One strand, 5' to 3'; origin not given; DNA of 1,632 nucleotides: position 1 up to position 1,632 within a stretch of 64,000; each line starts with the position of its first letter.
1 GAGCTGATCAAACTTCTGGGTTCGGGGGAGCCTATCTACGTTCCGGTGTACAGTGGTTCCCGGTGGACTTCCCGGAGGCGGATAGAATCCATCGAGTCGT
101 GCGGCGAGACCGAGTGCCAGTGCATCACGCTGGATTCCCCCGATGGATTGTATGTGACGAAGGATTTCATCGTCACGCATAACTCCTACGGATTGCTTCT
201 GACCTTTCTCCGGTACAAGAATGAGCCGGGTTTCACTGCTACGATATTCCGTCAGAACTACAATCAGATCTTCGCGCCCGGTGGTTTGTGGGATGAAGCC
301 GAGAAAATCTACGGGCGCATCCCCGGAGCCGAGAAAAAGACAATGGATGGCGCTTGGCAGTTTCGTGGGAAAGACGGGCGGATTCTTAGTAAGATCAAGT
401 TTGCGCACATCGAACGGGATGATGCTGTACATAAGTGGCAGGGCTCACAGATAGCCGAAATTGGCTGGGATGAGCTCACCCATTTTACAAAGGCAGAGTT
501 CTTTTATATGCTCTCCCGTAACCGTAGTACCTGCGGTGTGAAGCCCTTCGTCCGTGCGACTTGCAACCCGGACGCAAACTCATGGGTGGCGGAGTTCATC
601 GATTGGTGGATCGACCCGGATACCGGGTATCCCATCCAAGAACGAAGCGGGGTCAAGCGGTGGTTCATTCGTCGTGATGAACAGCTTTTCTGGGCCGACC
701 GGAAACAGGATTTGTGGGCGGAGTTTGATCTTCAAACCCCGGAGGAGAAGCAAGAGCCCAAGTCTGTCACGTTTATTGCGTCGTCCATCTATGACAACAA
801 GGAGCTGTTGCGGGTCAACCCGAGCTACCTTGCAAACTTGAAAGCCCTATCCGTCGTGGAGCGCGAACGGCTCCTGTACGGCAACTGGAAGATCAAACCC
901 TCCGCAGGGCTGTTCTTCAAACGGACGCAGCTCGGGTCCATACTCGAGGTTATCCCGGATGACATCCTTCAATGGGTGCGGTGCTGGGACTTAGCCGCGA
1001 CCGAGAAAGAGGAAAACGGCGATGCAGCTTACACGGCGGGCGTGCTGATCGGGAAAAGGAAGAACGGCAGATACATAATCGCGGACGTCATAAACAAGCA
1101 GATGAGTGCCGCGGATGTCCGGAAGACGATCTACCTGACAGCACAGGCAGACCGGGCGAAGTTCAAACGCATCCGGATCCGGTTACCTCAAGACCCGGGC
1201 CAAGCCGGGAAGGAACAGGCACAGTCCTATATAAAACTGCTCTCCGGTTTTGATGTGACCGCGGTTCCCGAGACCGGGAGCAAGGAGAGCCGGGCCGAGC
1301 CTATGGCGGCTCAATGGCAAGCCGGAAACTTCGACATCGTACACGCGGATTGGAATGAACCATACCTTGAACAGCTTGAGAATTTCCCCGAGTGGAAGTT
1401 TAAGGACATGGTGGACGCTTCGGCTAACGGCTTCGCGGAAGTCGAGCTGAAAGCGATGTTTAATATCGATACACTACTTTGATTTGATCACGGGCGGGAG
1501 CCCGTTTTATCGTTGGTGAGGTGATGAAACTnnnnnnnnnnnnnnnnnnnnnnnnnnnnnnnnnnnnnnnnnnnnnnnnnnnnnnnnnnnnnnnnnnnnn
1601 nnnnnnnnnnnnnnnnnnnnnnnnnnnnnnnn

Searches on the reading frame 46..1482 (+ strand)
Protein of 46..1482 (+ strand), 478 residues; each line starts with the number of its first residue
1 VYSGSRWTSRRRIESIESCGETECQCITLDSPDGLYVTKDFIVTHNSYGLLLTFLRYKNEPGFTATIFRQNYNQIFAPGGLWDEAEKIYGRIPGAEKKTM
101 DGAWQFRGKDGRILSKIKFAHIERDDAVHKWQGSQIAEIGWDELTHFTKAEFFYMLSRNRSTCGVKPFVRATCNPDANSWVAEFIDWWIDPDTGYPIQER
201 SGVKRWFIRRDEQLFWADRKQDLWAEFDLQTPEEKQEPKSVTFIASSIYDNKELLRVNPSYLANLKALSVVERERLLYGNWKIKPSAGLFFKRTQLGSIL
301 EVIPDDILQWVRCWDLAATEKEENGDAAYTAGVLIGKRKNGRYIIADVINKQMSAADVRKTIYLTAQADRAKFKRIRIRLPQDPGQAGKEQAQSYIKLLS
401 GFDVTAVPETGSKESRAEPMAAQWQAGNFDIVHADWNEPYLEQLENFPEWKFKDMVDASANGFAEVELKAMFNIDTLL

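Call 9: search_protein_families(library=phrogs, proteins=[window:46-1482:+], max_evalue=0.00001)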
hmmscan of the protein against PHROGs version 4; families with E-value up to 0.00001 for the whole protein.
window:46-1482:+ (478 aa): 5 families
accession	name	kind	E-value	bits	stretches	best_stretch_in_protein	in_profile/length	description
phrog_979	-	head and packaging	2.8e-140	470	1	47-472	180-605/642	terminase large subunit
phrog_9526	-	head and packaging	3.8e-34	119.4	1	47-280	39-269/280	terminase large subunit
phrog_12171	-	head and packaging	1.5e-27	96.8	1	374-467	3-96/110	terminase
phrog_9453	-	head and packaging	3.1e-18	67.2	1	279-463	1-207/233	terminase large subunit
phrog_38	-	head and packaging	2e-15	57.5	1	284-463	521-700/760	terminase large subunit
